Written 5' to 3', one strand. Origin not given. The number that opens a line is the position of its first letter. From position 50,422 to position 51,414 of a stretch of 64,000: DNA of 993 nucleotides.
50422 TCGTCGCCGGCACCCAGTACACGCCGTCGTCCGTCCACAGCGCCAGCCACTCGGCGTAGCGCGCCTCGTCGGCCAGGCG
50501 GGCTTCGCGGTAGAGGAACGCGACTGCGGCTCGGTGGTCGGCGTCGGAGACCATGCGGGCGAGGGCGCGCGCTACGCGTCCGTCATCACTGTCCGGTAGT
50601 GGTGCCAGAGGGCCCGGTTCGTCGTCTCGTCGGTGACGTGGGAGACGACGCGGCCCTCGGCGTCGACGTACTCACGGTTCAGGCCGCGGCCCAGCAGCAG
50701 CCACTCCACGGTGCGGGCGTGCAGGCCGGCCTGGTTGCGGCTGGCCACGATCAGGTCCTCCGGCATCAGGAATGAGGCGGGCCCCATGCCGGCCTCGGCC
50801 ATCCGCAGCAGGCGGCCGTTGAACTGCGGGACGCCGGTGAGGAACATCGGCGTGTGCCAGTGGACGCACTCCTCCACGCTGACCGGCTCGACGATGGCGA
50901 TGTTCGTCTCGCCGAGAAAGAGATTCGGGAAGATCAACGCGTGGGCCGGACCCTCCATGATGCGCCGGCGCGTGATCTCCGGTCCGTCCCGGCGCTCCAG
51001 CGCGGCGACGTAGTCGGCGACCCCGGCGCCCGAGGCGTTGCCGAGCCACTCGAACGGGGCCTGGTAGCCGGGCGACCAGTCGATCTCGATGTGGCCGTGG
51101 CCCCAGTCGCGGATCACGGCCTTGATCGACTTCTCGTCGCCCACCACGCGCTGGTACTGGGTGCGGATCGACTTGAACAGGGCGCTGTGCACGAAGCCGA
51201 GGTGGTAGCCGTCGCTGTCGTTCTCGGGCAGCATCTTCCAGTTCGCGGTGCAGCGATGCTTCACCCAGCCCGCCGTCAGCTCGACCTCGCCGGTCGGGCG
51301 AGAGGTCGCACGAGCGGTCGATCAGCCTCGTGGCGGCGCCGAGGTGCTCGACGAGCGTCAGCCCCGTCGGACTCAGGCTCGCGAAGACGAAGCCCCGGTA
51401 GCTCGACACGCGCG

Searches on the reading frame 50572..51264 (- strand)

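Call 74: search_protein_families(library=pfam, proteins=[window:50572-51264:-], max_evalue=0.0001)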
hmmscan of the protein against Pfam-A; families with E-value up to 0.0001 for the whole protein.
window:50572-51264:- (230 aa): 1 family
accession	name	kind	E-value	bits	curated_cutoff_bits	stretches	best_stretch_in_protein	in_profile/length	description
PF00848.25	Ring_hydroxyl_A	-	8e-13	49.2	24.9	1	3-226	12-205/208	Ring hydroxylating alpha subunit (catalytic domain)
